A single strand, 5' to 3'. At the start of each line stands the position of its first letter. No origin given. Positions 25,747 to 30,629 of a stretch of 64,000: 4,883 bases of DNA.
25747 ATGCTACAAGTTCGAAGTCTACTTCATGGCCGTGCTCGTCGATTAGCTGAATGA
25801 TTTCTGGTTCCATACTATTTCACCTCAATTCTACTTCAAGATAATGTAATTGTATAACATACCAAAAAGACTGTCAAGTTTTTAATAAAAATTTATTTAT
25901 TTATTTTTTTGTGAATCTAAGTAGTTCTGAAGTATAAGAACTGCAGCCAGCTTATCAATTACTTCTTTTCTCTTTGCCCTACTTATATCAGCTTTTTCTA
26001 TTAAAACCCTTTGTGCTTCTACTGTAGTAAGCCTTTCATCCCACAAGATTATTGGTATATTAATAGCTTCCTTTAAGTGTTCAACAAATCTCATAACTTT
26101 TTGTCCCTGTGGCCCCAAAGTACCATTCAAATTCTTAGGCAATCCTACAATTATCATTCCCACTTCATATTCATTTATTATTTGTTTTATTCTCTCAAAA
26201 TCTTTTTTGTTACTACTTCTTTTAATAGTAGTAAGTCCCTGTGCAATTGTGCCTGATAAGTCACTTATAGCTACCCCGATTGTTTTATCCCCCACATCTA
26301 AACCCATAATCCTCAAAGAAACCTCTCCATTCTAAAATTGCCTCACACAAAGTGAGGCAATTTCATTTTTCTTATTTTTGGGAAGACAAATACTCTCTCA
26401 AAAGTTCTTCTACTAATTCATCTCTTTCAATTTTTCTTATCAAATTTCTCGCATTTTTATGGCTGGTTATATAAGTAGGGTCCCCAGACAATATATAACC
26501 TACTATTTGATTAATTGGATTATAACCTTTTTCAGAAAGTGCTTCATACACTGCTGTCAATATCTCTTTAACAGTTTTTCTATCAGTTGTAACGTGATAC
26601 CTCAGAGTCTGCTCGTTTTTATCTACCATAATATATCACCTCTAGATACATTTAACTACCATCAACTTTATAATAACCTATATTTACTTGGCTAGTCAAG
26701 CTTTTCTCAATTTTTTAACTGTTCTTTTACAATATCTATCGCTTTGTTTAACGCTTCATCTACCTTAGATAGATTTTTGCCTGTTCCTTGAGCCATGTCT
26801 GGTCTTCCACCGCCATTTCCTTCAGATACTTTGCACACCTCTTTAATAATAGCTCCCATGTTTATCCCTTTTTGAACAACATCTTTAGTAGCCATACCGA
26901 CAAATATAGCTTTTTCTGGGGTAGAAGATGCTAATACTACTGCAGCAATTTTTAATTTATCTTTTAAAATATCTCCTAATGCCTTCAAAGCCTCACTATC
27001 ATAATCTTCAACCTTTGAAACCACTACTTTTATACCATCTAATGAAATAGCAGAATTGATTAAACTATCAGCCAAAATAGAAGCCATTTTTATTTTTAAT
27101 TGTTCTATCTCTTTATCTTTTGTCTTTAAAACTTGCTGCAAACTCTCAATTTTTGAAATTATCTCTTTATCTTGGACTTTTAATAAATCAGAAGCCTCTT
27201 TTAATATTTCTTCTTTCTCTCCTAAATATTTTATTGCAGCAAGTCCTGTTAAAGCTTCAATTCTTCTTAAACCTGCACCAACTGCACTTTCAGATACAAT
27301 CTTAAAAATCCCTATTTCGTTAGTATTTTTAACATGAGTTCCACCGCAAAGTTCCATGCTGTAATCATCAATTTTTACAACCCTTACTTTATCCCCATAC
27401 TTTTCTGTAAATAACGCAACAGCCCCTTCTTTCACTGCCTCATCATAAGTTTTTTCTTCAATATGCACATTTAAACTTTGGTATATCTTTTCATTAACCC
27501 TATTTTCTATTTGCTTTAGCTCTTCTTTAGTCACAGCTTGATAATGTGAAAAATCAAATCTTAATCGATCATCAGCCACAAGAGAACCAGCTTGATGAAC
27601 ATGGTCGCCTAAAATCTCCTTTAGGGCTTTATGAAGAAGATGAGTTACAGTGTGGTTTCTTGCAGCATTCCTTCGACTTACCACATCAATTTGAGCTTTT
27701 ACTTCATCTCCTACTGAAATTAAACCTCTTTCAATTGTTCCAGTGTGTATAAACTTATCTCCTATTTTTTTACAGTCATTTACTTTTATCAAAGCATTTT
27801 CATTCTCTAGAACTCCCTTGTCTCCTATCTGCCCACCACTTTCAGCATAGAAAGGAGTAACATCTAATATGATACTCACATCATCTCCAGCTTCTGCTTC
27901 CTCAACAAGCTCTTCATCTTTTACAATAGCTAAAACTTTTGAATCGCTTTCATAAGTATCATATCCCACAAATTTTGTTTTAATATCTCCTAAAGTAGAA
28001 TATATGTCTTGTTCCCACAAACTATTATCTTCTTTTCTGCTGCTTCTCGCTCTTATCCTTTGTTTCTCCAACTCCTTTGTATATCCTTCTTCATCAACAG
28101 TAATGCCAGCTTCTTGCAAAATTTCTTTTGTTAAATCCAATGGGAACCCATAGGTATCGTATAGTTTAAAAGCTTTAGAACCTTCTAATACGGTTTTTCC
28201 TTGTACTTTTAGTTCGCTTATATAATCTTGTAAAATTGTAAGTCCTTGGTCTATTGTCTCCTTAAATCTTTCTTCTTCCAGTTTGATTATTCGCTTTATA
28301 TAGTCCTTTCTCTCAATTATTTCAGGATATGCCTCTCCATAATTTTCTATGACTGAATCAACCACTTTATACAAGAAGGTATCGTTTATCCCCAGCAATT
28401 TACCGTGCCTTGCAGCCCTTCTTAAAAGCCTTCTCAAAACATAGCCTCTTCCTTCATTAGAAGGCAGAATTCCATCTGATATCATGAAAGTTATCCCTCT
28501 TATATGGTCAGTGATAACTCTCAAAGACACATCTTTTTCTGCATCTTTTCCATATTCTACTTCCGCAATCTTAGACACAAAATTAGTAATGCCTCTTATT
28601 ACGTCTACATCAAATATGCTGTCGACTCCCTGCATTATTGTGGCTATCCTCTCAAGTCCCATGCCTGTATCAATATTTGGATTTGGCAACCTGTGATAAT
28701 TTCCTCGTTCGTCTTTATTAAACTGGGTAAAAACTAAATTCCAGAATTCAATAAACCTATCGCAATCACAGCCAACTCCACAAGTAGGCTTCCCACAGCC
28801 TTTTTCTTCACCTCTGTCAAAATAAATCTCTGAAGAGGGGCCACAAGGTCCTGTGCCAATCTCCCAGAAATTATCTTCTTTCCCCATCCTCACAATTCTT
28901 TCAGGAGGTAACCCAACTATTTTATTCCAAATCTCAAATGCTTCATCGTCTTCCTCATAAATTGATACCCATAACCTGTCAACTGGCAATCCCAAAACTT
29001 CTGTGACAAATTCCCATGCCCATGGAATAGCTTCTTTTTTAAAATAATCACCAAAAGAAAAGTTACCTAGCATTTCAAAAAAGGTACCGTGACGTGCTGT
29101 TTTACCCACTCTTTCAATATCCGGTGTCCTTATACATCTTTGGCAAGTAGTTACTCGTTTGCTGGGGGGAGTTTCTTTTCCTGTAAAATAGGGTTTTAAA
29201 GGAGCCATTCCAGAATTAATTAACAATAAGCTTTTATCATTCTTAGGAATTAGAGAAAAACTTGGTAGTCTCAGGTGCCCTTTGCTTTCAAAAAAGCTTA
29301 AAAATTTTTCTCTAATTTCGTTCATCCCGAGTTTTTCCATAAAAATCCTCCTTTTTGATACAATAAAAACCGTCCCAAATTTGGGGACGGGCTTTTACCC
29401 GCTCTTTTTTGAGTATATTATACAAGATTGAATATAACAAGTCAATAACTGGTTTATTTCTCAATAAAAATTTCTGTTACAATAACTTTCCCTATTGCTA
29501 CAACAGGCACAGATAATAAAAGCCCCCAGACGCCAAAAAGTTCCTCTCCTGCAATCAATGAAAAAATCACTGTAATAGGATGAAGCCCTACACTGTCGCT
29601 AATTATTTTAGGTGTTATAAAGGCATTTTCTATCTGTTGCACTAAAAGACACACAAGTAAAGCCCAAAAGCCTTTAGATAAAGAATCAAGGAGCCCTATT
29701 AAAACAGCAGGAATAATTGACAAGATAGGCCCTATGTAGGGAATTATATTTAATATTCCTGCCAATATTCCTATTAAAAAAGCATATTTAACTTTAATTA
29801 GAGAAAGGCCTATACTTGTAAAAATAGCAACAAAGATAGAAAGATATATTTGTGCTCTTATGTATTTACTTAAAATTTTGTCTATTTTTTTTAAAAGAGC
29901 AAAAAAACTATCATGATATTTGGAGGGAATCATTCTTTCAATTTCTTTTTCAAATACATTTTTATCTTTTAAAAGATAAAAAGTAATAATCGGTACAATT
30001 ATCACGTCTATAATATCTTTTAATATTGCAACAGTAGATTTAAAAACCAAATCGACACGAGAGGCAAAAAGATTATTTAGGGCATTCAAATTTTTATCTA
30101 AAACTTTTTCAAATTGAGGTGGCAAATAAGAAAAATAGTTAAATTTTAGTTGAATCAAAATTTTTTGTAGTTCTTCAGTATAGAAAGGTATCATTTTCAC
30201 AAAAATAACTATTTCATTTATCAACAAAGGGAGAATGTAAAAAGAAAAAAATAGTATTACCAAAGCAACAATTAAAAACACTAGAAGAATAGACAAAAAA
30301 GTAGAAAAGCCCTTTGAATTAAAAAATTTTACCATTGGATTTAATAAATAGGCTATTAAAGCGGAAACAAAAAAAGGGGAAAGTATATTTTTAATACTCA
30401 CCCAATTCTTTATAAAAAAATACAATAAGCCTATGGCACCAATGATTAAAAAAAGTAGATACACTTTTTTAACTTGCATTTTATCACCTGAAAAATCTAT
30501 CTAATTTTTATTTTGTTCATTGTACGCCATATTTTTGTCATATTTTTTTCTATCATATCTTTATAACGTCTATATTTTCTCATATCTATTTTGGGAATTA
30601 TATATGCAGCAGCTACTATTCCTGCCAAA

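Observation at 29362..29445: alaS leader keeps only the 3' stump of a T-box: a terminator with no tRNA sensor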

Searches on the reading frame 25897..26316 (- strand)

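Call 8: search_protein_families(library=pfam, proteins=[window:25897-26316:-])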
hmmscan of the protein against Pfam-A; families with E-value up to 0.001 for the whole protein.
window:25897-26316:- (139 aa): 1 family
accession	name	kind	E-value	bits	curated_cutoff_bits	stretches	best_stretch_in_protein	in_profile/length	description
PF03652.20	RuvX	-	2.4e-49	167.5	29.2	1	1-135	1-134/134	Holliday junction resolvase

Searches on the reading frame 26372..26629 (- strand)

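Call 8: search_protein_families(library=pfam, proteins=[window:26372-26629:-])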
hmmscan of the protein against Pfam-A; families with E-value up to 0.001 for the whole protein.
window:26372-26629:- (85 aa): 1 family
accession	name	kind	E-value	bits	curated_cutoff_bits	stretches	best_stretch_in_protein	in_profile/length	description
PF06135.17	IreB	-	3.3e-38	130.2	25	1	7-81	2-77/78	IreB regulatory phosphoprotein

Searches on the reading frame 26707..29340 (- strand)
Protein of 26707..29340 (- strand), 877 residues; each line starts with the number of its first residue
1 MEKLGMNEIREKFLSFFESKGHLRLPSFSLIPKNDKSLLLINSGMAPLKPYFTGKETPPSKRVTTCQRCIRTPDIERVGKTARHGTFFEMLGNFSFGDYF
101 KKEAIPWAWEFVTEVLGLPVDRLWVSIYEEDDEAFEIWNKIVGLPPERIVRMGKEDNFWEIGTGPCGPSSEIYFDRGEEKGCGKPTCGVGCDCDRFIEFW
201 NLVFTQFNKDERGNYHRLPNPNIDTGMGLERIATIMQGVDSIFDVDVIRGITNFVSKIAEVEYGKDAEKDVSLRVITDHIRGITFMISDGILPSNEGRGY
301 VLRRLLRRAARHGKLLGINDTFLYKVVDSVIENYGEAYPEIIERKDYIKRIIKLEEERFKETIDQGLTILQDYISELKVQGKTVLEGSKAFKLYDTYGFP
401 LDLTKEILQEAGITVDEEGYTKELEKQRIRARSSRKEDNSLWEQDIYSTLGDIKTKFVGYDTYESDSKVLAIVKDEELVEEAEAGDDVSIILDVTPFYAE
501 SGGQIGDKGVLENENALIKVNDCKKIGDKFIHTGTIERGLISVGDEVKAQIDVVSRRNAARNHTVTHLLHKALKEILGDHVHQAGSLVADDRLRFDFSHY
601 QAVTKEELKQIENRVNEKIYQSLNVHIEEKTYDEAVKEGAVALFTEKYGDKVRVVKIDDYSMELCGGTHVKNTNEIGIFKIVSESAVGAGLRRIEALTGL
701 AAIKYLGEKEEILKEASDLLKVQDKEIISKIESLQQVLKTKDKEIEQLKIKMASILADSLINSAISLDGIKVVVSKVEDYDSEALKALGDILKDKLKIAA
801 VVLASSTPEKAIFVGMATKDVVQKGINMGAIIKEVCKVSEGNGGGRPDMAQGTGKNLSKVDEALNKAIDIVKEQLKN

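Call 8: search_protein_families(library=pfam, proteins=[window:26707-29340:-])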
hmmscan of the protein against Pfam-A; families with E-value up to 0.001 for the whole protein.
window:26707-29340:- (877 aa): 3 families
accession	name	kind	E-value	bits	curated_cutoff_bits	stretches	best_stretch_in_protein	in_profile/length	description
PF01411.24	tRNA-synt_2c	-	2.2e-211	703.6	30.3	1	8-552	1-549/552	tRNA synthetases class II (A)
PF07973.19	tRNA_SAD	-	9.1e-20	70.8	24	1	652-695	1-44/44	Threonyl and Alanyl tRNA synthetase second additional domain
PF02272.25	DHHA1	-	1.2e-18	67.9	25.9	1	770-873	2-102/102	DHHA1 domain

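Call 60: find_encoding_contigs(protein=window:26707-29340:-, flank=600, max_places=6)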
Protein window:26707-29340:- (877 aa): 3 contigs read that carry it; 2 places shown.
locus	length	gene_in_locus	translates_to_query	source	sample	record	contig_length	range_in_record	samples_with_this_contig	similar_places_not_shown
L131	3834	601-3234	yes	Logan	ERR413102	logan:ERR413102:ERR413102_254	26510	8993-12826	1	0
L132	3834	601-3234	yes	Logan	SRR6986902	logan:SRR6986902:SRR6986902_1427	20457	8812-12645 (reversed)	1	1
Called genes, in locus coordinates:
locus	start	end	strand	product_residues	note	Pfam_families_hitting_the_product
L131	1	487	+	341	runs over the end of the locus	PF01594:AI-2E_transport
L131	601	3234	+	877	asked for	PF01411:tRNA-synt_2c, PF07973:tRNA_SAD, PF02272:DHHA1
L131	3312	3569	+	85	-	PF06135:IreB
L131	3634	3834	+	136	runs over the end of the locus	PF03652:RuvX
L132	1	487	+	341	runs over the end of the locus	PF01594:AI-2E_transport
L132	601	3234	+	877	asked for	PF01411:tRNA-synt_2c, PF07973:tRNA_SAD, PF02272:DHHA1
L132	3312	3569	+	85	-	PF06135:IreB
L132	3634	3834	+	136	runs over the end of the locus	PF03652:RuvX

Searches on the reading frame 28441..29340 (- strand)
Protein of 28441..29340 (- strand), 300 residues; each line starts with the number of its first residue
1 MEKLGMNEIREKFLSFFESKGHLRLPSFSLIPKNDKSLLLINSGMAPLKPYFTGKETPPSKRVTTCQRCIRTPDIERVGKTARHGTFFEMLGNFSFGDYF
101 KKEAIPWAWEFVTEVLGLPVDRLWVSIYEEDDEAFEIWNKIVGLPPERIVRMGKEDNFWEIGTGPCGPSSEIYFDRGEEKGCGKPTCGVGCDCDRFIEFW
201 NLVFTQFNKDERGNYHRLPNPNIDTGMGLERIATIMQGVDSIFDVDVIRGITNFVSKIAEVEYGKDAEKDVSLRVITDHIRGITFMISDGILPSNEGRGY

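Call 18: find_related_loci(query=window:28441-29340:-, collection=genome_contigs, flank=1200)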
Query window:28441-29340:- (300 aa) in genome_contigs; peptide patterns used: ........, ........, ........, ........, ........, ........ (x = any residue, [..] = any of these).
600 stretches matched a pattern (row limit reached: there are more); 600 encode a relative of the query (tblastn E <= 1e-3); the best 80 are kept; 80 distinct loci.
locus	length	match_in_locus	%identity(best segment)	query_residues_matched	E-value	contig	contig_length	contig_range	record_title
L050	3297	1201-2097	77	1-300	4e-168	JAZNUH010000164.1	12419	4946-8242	MAG: Clostridia bacterium isolate T1900044798_TS20190264.MAGScoT_cleanbin_000018 SGB_2695_k141_1820543, whole genome sho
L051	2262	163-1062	77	1-300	6e-172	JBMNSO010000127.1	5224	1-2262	MAG: Mahellales bacterium isolate SBF912SR1HQ0053 scaffold_54977_c1, whole genome shotgun sequence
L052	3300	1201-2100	75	1-300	8e-165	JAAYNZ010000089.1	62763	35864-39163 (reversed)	MAG: Candidatus Epulonipiscium sp. isolate AS21ysBPME_3 63575_AS21, whole genome shotgun sequence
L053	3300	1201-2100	75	1-300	3e-164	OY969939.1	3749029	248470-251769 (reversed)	MAG: uncultured Eubacteriales bacterium isolate MFD03899.bin.2.43 genome assembly, chromosome: 1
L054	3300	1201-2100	71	1-300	3e-158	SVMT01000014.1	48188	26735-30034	MAG: Oscillospiraceae bacterium isolate SIG520 NODE_3354_length_48188_cov_2.214290, whole genome shotgun sequence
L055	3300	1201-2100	74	1-300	3e-159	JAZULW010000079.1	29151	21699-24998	MAG: Acutalibacteraceae bacterium isolate T1900044904_TS20190370.MAGScoT_cleanbin_000004 SGB_3301_k141_2975320, whole ge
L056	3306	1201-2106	73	1-300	1e-157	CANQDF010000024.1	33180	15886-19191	MAG: uncultured Clostridia bacterium isolate Lapin-003-2__bin47 genome assembly, contig: Lapin-003-2__NODE_1240_length_3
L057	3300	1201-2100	73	1-300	6e-156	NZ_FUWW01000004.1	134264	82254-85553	Eubacterium coprostanoligenes strain ATCC 51222, whole genome shotgun sequence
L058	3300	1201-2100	71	1-300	6e-155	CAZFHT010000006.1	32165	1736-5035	MAG TPA_asm: uncultured Eubacterium sp. isolate SRP222552_co1_344 genome assembly, contig: NODE_431_length_32165_cov_10.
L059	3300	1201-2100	71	1-300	1e-154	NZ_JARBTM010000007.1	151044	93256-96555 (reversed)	MAG: Anaerosolibacter sp. isolate L_E1_T20_C_bin.128 scaffold_216, whole genome shotgun sequence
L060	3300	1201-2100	71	1-300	1e-154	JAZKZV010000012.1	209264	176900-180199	MAG: Clostridia bacterium isolate T1900045085_TC20190079.MAGScoT_cleanbin_000001 SGB_4676_k141_2301081, whole genome sho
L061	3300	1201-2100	71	1-300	3e-154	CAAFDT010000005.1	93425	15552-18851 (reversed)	MAG TPA_asm: Clostridia bacterium, isolate HGM12650, WGS project CAAFDT010000000 data, contig: SRS098571_58_k99_52794, w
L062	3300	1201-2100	70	1-300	8e-154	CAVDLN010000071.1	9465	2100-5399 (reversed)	Erysipelotrichaceae bacterium isolate H07613-L1_cleanbin_000008 genome assembly, contig: Spades_H07613-L1_contig_2977, w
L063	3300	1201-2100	71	1-300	2e-153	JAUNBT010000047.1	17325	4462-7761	MAG: Lachnospiraceae bacterium isolate S1R_St_64 NODE_1312_length_17325_cov_5.159004, whole genome shotgun sequence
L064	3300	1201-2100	71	1-300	2e-153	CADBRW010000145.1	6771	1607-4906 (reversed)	MAG: uncultured Lachnospiraceae bacterium isolate RUG14248 genome assembly, contig: RUG14248_asm_145, whole genome shotg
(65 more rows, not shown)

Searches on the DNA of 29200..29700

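Call 7: search_rna_families(source=window, start=29200, end=29700, threshold=evalue, max_evalue=10, show_alignments=3)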
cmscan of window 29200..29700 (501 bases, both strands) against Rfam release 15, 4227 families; matches with E-value up to 10: 12.
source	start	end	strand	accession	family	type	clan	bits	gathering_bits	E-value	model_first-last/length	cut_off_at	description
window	29363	29488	-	RF04180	BTnc231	Gene; sRNA;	-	21.1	80.4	0.046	1-154/154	no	Bacteroides sRNA BTnc231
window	29338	29401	-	RF03084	DUF2815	Gene; sRNA;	-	19.2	41.2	0.55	1-62/62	no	DUF2815 RNA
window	29338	29459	+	RF01254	snR34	Gene; snRNA; snoRNA; HACA-box;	CL00042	19.2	39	3.1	1-206/206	no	Small nucleolar RNA snR34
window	29249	29354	+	RF02379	csRNA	Gene; sRNA;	-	18.4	57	7.8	1-93/93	no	Cia-dependent small RNA csRNA1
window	29281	29399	+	RF01470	rli38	Gene; sRNA;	-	17.4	49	8.2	1-150/150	no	Listeria sRNA rli38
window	29436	29499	-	RF00203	snoR160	Gene; snRNA; snoRNA; CD-box;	-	17.3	42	8.9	1-80/80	no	Small nucleolar RNA R160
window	29363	29431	-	RF01472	rli40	Gene; sRNA;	-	15.4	100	0.16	1-263/263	no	Listeria sRNA rli40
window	29360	29435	-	RF00506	Thr_leader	Cis-reg; leader;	-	15.4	55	2.9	1-118/118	no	Threonine operon leader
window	29360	29487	+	RF02365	Yfr17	Gene; sRNA;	-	14.3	50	4.4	1-264/264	no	Cyanobacterial functional RNA 17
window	29348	29429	-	RF02621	BSnc120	Gene; sRNA;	-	13.2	114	9.5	1-88/88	no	Brucella sRNA 120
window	29345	29410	+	RF02784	SorX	Gene; sRNA;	-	12.2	46.6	4.6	1-73/73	no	Singlet oxygen resistance RNA X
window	29300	29395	+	RF01822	RsaJ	Gene; sRNA;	-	11.5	100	3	1-287/287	no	RNA Staph. aureus A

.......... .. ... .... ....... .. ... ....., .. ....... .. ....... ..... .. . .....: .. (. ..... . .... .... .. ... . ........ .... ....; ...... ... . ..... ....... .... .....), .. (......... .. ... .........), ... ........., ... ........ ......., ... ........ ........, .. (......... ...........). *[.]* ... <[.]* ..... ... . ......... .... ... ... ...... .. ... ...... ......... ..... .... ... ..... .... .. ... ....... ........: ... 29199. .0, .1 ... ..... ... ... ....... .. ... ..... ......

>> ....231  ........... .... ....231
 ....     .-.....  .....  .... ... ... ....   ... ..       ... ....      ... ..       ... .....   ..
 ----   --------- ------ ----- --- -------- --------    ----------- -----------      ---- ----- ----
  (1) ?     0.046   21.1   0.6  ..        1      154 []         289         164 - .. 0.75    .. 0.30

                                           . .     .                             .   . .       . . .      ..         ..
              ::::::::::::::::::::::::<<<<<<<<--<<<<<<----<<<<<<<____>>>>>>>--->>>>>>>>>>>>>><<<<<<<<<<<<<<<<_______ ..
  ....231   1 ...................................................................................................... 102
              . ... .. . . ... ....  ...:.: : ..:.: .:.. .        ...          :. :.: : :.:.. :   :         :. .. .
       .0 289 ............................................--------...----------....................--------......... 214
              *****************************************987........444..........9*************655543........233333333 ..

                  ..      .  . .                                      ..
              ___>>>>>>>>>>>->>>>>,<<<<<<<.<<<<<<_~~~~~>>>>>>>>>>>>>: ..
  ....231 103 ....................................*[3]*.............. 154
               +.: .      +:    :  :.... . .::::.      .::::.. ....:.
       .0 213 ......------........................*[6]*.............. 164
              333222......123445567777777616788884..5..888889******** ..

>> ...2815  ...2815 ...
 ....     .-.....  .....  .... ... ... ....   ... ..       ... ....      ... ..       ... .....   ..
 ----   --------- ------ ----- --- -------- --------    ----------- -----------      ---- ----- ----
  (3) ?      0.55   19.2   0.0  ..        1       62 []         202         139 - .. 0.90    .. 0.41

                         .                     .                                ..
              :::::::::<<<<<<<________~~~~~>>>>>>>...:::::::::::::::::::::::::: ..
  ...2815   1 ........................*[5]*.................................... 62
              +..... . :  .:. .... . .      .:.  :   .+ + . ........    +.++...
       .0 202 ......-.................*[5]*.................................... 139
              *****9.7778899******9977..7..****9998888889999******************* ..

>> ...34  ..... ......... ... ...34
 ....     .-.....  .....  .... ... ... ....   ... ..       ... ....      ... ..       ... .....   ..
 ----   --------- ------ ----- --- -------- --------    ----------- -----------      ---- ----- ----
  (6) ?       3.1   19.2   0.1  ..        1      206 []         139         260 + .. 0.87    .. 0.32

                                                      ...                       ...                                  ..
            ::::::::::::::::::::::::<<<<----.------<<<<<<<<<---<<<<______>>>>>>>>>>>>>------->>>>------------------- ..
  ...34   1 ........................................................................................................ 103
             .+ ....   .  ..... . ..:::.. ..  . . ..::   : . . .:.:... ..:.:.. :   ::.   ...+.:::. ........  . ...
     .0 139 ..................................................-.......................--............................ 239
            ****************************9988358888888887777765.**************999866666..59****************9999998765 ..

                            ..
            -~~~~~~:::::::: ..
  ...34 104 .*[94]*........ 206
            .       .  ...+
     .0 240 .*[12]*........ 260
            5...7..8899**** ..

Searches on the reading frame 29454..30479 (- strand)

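Call 8: search_protein_families(library=pfam, proteins=[window:29454-30479:-])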
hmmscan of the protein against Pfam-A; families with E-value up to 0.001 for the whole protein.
window:29454-30479:- (341 aa): 1 family
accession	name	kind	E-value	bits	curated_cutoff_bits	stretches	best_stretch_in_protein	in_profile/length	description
PF01594.21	AI-2E_transport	-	5.4e-73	246.5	34.3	1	8-337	3-326/327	AI-2E family transporter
